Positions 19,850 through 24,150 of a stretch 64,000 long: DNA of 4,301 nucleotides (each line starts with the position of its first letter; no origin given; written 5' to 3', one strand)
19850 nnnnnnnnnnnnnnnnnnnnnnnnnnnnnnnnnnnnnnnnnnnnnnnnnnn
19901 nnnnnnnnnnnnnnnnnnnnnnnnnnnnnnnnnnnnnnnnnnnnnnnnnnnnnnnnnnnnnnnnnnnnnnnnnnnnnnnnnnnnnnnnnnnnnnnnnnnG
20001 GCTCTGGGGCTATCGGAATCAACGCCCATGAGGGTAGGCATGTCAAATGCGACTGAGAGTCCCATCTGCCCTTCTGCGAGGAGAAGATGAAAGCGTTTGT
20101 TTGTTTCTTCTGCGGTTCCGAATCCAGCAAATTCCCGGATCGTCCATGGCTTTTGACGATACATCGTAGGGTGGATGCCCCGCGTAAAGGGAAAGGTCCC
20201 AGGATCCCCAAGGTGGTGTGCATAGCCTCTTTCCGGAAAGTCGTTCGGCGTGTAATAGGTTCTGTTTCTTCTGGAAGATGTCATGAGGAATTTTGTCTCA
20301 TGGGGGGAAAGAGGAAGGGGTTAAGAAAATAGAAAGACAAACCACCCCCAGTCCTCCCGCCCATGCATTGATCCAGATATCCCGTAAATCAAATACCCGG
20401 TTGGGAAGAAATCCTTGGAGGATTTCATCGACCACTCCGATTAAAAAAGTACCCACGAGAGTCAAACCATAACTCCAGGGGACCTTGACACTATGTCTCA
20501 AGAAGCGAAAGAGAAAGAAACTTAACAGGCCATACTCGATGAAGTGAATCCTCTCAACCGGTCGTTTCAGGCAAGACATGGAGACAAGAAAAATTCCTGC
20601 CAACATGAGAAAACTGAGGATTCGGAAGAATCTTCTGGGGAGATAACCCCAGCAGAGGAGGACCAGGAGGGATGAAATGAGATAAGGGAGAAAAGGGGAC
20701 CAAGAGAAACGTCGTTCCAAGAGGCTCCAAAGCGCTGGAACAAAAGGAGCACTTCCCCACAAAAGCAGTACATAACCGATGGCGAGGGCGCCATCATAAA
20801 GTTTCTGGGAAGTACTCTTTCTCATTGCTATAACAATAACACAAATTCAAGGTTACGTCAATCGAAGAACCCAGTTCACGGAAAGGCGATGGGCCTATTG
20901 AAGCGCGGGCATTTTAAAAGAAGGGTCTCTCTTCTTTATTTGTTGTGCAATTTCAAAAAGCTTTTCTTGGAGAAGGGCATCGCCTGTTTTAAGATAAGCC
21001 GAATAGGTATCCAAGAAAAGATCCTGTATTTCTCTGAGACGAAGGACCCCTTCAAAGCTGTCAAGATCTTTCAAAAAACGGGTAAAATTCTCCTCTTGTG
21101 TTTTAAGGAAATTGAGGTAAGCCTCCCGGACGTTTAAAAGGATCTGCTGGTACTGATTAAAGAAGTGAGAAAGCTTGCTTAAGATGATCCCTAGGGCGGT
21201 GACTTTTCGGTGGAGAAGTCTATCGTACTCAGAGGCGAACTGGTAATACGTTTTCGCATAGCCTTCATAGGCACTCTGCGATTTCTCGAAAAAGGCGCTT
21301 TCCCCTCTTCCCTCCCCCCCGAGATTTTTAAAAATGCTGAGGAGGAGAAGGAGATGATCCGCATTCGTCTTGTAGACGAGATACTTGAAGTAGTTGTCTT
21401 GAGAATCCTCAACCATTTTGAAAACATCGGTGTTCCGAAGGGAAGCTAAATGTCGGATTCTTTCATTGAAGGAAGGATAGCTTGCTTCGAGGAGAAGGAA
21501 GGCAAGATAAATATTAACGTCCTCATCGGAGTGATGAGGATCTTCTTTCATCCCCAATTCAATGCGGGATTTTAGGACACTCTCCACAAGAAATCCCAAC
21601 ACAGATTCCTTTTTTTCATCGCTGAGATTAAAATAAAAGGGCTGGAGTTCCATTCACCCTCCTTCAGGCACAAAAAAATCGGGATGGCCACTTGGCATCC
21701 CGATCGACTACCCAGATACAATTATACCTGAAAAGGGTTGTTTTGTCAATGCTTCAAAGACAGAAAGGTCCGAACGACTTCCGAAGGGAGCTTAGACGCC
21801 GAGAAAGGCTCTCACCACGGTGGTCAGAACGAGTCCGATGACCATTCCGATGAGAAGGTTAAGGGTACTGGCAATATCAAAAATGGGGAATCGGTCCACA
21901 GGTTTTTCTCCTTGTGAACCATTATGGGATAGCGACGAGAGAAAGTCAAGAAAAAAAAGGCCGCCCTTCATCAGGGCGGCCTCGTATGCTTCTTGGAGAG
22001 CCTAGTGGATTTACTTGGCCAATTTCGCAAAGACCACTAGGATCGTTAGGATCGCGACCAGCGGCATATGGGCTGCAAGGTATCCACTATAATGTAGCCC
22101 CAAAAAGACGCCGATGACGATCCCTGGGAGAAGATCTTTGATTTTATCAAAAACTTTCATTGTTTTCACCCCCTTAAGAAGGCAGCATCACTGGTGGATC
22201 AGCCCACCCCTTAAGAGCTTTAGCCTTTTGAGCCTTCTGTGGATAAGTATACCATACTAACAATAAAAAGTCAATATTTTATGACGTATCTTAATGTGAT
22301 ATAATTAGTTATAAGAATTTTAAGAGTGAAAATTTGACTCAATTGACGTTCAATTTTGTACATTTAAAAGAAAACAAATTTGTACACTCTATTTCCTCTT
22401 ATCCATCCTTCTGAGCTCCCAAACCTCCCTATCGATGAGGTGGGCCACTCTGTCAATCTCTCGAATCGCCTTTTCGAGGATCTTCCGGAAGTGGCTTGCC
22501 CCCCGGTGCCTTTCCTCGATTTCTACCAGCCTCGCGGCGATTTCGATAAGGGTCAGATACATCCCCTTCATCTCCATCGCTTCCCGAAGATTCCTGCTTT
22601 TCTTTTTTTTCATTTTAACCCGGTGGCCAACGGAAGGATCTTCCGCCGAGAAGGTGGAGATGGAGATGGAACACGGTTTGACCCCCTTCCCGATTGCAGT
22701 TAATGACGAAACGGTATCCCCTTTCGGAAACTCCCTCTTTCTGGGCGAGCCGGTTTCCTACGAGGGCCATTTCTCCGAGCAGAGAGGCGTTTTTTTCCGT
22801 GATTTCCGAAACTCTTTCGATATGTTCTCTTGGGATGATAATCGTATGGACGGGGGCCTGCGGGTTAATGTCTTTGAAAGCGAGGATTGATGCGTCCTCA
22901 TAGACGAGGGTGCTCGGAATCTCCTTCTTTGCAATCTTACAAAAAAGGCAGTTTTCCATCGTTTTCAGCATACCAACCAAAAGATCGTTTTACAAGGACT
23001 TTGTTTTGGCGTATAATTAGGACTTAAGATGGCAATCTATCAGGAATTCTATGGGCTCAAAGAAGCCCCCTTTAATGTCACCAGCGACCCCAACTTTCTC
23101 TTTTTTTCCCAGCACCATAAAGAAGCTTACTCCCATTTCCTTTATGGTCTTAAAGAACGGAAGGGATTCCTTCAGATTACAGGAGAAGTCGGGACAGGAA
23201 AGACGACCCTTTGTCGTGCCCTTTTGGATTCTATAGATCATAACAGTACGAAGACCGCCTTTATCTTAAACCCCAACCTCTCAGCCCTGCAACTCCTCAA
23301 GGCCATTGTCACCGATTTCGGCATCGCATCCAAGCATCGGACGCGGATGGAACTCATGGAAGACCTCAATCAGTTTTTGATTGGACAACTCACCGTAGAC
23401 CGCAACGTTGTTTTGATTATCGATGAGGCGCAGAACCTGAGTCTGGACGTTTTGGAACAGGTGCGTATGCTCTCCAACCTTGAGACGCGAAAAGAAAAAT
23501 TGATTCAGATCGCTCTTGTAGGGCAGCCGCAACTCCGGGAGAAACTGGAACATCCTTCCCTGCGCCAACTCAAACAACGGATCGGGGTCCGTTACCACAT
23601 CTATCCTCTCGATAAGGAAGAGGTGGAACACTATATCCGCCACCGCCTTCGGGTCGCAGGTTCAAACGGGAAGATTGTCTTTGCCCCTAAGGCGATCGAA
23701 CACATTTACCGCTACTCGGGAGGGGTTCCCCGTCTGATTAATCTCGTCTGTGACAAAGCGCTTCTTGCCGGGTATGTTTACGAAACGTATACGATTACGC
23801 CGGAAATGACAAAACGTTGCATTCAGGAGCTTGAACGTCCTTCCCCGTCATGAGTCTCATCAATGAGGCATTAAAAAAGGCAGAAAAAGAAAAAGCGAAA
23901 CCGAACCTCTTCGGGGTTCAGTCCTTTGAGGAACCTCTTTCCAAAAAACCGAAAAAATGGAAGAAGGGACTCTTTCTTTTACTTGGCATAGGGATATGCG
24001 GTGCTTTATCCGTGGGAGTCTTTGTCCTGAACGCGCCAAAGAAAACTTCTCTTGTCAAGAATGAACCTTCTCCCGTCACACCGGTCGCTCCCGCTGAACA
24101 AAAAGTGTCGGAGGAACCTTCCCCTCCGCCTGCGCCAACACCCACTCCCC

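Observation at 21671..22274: Three tandem sigma70 promoters, two intrinsic terminators and two unannotated small membrane-peptide genes in a 600-bp intergenic stretch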

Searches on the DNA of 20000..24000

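Call 4: search_rna_families(source=window, start=20000, end=24000, threshold=evalue, max_evalue=5, show_alignments=3)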
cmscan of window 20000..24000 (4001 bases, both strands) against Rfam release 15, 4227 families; matches with E-value up to 5: 4.
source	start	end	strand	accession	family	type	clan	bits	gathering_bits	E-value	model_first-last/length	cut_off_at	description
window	21951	22016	-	RF01859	Phe_leader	Cis-reg; leader;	-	20.9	55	3.8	1-125/125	no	Phenylalanine leader peptide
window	21944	22015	-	RF00519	suhB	Gene; sRNA;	CL00108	19.6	41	0.94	1-77/77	no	Makes More Granules Regulator RNA (mmgR)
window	22320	22414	-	RF01295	SCARNA7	Gene; snRNA; snoRNA; scaRNA;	-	18.1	65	0.19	1-330/330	no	Small Cajal body-specific RNA 7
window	20156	20316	+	RF02197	TP73-AS1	Gene; lncRNA;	-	16.9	75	3.6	1-161/161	no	TP73 antisense RNA 1 conserved region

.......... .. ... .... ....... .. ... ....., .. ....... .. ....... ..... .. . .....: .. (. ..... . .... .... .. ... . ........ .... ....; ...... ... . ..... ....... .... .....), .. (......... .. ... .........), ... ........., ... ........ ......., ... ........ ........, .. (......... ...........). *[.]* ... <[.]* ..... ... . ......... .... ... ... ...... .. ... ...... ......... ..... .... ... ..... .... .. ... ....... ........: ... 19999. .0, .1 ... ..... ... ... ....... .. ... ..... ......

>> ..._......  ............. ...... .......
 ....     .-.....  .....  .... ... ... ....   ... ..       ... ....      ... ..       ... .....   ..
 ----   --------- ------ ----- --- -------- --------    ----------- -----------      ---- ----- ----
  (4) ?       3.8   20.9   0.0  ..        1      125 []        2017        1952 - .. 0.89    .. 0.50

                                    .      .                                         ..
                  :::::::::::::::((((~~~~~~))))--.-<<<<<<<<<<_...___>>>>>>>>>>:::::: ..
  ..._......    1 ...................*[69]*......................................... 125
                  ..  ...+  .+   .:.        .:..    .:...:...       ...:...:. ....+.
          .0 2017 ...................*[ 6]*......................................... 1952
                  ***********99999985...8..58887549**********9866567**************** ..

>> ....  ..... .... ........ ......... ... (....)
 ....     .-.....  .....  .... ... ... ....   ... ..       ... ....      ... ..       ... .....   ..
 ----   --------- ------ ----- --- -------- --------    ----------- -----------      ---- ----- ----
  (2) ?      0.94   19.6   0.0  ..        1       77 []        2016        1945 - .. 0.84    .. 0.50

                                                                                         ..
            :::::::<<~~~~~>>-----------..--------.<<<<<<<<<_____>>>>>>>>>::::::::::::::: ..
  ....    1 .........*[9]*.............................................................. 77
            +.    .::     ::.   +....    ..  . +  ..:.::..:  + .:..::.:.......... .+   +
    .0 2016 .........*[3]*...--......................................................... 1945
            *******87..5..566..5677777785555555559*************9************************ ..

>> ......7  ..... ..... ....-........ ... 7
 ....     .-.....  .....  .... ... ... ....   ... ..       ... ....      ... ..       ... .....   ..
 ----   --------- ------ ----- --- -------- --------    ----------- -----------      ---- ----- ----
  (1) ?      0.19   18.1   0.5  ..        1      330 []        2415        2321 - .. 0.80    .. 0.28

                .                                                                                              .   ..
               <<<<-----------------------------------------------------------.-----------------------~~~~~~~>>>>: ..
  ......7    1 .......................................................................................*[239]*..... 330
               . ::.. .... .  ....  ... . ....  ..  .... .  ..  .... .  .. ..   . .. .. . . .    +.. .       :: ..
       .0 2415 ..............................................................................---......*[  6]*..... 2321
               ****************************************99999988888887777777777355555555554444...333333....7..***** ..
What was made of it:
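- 21670..21713 (-): P3 leader. GGGUAG (21713..21708) sits at or near the predicted transcription start. It is followed by hairpin T2 (21705..21677; 5' arm CGGGAUGCC, 3' arm GGCCAUCCCG with one bulge) and a U7 run (21676..21670). The SD and start codon (21653) of the 252-aa ORF follow directly. No Rfam match (call 4).
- On Known RNA families (riboswitches, leaders, small RNAs) in Rfam 15: Only sub-threshold hits driven by the terminator: Phe_leader 20.9 bits against 55, and suhB 19.6 against 41 (call 4).
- No Rfam family matches (call 4).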

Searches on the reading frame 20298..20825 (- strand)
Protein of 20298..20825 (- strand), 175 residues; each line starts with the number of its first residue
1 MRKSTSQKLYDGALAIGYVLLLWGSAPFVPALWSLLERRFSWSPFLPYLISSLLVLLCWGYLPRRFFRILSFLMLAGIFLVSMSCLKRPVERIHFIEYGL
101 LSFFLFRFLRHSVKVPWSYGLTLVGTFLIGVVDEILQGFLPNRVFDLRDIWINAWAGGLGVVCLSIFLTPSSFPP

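Call 7: search_protein_families(library=pfam, proteins=[window:20298-20825:-], max_evalue=1)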
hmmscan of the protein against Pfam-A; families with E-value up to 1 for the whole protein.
window:20298-20825:- (175 aa): 2 families
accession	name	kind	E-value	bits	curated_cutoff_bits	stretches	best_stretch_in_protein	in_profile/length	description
PF04892.17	VanZ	-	7.4e-11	43.2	30.1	1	93-167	60-125/126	VanZ like family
PF01988.24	VIT1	-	1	9.6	28.1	0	100-138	152-188/214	VIT family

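Call 8: search_protein_families(library=ncbifam, proteins=[window:20298-20825:-], max_evalue=1)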
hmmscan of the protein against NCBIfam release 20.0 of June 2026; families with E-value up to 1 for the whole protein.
window:20298-20825:- (175 aa): 1 family
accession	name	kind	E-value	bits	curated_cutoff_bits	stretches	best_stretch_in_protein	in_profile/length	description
NF037970.1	vanZ_1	subfamily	1.8e-10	41.4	20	1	92-153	44-105/109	VanZ family protein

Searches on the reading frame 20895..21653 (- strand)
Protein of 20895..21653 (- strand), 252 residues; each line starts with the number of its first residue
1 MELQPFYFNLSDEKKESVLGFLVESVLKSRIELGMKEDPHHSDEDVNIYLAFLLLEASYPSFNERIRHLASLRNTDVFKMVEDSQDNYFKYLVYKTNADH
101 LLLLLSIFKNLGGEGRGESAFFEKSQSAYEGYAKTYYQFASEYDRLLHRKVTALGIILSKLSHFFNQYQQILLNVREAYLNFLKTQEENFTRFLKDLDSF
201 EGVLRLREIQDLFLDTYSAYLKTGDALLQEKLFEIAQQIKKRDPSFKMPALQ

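Call 7: search_protein_families(library=pfam, proteins=[window:20895-21653:-], max_evalue=1)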
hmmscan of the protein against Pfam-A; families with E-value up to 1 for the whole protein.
window:20895-21653:- (252 aa): 1 family
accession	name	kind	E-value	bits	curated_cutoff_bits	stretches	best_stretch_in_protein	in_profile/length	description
PF14425.11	Imm3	-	0.0055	17.2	25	1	167-223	4-60/119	Immunity protein Imm3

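Call 8: search_protein_families(library=ncbifam, proteins=[window:20895-21653:-], max_evalue=1)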
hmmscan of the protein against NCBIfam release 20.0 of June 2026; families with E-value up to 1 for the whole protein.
window:20895-21653:- (252 aa): 0 families

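Call 9: find_related_loci(query=window:20895-21653:-, collection=genome_contigs, flank=6000)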
Query window:20895-21653:- (252 aa) in genome_contigs; peptide patterns used: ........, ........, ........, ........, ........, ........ (x = any residue, [..] = any of these).
59 stretches matched a pattern; 1 encode a relative of the query (tblastn E <= 1e-3); 1 distinct loci.
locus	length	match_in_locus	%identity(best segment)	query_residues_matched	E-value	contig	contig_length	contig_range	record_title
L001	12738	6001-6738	70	4-248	7e-113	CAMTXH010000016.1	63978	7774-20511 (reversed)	MAG: uncultured Omnitrophica bacterium isolate G01_MAG_00006 genome assembly, contig: G01_MAG_00006_000000000012, whole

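Call 44: find_homologous_proteins(query=window:20898-21653:-, max_evalue=0.001)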
Query window:20898-21653:- (252 aa): 22 proteins with E <= 0.001 among 426 candidates.
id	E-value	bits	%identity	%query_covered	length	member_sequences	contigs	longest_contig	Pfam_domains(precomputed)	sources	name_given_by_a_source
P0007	4.8e-158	542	100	100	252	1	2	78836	-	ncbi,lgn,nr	ncbi:MAG: hypothetical protein HY590_05970 [Candidatus Omnitrophica bacterium]|nr:hypothetical prote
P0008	2.7e-132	458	85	99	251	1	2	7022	-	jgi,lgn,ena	-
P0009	1.1e-116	407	75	100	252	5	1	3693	-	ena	-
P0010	1.2e-113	397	75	100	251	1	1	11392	-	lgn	-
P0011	1.8e-112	393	72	99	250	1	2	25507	-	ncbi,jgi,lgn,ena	-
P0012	6.9e-112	391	74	95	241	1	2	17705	-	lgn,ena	-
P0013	3.9e-110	385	71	99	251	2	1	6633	-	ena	-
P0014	1.8e-109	383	70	98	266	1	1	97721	-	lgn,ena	-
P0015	5.7e-109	381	71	100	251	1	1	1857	-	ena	-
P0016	1.7e-108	380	71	99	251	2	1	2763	-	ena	-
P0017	3.8e-107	375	72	100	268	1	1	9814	-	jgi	-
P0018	5.3e-106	372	69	98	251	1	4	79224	-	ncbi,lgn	-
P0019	3.5e-104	366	69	100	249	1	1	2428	-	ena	-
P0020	2.5e-92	327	62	99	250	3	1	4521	-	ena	-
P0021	1.1e-91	325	62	99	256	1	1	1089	-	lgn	-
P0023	8.3e-90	319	62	99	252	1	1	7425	-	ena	-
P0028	6.8e-32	129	33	99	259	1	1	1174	-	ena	-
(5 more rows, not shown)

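Call 45: find_encoding_contigs(protein=P0023, flank=2500, max_places=2)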
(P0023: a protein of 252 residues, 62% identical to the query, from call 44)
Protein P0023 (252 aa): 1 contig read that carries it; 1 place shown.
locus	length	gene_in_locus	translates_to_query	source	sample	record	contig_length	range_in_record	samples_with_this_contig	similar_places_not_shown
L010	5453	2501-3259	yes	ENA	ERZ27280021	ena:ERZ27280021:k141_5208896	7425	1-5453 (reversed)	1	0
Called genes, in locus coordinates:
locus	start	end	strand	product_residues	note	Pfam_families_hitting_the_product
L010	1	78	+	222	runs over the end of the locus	PF05036:SPOR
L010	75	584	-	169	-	-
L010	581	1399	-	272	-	PF20703:nSTAND1 (weak), PF13191:AAA_16, PF05621:TniB (faint), PF13401:AAA_22, PF09848:SLFN-g3_helicase (weak)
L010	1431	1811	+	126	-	PF11969:DcpS_C, PF01230:HIT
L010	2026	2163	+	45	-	-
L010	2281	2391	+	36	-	-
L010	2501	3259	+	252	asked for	-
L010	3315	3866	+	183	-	PF04892:VanZ-LLP1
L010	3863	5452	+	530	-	PF01642:MM_CoA_mutase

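Call 46: find_encoding_contigs(protein=P0020, flank=2500, max_places=2)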
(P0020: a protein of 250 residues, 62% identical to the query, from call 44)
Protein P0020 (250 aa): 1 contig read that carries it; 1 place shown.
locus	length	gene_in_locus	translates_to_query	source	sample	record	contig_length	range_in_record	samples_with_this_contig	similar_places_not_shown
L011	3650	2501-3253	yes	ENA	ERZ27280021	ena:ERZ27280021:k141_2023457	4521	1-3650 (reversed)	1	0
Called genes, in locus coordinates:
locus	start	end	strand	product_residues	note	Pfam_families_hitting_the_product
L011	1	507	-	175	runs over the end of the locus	PF11356:T2SSC (weak), PF23862:CdsD_C (faint)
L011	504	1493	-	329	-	PF13191:AAA_16, PF09848:SLFN-g3_helicase (weak), PF13401:AAA_22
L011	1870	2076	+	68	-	-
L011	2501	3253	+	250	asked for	-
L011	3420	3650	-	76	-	?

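Call 47: find_encoding_contigs(protein=P0028, flank=2500, max_places=2)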
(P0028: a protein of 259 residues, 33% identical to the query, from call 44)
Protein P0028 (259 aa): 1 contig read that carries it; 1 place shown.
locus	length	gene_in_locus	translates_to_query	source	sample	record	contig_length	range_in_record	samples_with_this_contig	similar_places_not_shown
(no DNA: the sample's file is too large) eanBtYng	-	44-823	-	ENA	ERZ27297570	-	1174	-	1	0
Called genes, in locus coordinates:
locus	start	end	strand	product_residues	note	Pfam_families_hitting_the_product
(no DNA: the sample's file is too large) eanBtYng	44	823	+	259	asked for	-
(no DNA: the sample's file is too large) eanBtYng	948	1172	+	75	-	?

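Call 67: search_solved_structures(query=A10, max_evalue=1)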
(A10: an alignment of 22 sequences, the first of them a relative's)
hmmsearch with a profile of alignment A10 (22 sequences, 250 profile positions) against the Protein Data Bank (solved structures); distinct sequences matched with E-value up to 1: 1.
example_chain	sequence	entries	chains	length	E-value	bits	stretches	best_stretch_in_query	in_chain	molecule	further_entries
7qep_D0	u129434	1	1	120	0.62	12.6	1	145-206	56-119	40S RIBOSOMAL PROTEIN S20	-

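Call 74: predict_structure(alignment_id=A10)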
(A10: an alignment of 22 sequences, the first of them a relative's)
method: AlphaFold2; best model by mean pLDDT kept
length: 252 residues; sequences in the alignment: 22
mean_pLDDT: 62.6   pTM: 0.52
mean pLDDT of the five models: 62.6, 61.0, 60.4, 55.1, 53.6
residues with pLDDT >= 90: 11; 70-90: 84; 50-70: 85; < 50: 72
segments of 3 or more residues with pLDDT < 50: 1-10, 66-82, 109-151
pLDDT, mean of each block of 10 residues (from residue 1): 36 63 82 74 77 70 50 42 55 57 54 39 41 41 40 65 74 76 59 57 69 81 88 91 85 67
secondary structure, 60 per line:
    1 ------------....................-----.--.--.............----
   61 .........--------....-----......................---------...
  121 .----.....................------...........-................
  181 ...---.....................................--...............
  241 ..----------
elements in order: H13-32 H44-56 H61-69 H78-81 H87-108 H118-121 H126-146 H153-163 H165-183 H187-223 H226-242

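Call 78: fold_search(model_id=the predicted structure, library=pdb)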
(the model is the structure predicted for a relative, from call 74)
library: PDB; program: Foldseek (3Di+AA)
matches with E <= 10: 424; with E <= 0.001: 0
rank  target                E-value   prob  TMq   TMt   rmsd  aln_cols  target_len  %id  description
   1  7ew2_R                1.5e-01  0.30  0.19  0.17  23.2       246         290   11  Cryo-EM structure of pFTY720-bound Sphingosine 1-phosphate receptor 3 in complex with Gi protein (released 2021-09-29)
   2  8wma_A                2.2e-01  0.18  0.19  0.16  16.7       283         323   12  Fzd4/DEP complex (local refined) (released 2024-09-11)
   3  8fbi                  3.2e-01  0.16  0.17  0.16  17.2       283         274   11  Improving the secretion of designed protein assemblies through negative design of cryptic transmembrane domains (released 2023-03-22)
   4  7xp6_R                5.3e-01  0.16  0.21  0.19  17.7       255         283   11  Cryo-EM structure of a class T GPCR in active state (released 2022-10-12)
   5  8xqo_R                5.6e-01  0.08  0.15  0.14  19.5       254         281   11  Structure of human class T GPCR TAS2R14-Gi complex with Aristolochic acid A. (released 2024-07-10)
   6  8otz_DS               6.5e-01  0.12  0.17  0.16  28.2       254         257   10  48-nm repeat of the native axonemal doublet microtubule from bovine sperm (released 2023-11-22)
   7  8f7n                  6.8e-01  0.16  0.20  0.15  29.1       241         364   13  Crystal structure of chemoreceptor McpZ ligand sensing domain (released 2023-07-05)
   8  6m98                  7.1e-01  0.05  0.11  0.12  23.5       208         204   12  Crystal structure of the high-affinity copper transporter Ctr1 in complex with Cu(I) (released 2019-04-03)
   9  8rql_R                8.3e-01  0.08  0.16  0.15  19.0       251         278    7  TAS2R14 receptor bound to flufenamic acid and gustducin (released 2024-11-27)
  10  8q8p_A                9.6e-01  0.08  0.16  0.14  29.1       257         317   11  Cryo-EM structure of the magnesium channel CtMrs2 in the closed state (released 2024-11-27)
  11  7rro_A3               9.6e-01  0.06  0.14  0.11  25.9       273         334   10  Structure of the 48-nm repeat doublet microtubule from bovine tracheal cilia (released 2021-10-27)
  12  7paf_A                1.0e+00  0.06  0.15  0.14  19.1       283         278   11  Streptococcus pneumoniae choline importer LicB in lipid nanodiscs (released 2022-03-16)
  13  6ww2_R                1.1e+00  0.08  0.17  0.12  23.8       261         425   14  Structure of human Frizzled5 by fiducial-assisted cryo-EM (released 2020-08-19)
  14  8xqn_R                1.1e+00  0.06  0.14  0.13  19.2       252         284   11  Structure of human class T GPCR TAS2R14-DNGi complex with Aristolochic acid A. (released 2024-07-10)
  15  8otz_Co               1.2e+00  0.12  0.20  0.15  26.3       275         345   10  48-nm repeat of the native axonemal doublet microtubule from bovine sperm (released 2023-11-22)
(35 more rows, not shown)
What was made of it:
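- Tried and rejected: AF2 model of the 252-aa protein (pLDDT 62.6) followed by Foldseek against the PDB (calls 74, 78).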

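Call 83: search_protein_families(library=phrogs, proteins=[window:20898-21653:-], max_evalue=1)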
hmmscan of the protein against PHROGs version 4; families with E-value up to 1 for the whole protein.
window:20898-21653:- (252 aa): 0 families

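Call 84: search_protein_families(library=padloc, proteins=[window:20898-21653:-], max_evalue=1)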
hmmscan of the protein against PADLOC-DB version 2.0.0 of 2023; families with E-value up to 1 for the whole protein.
window:20898-21653:- (252 aa): 0 families
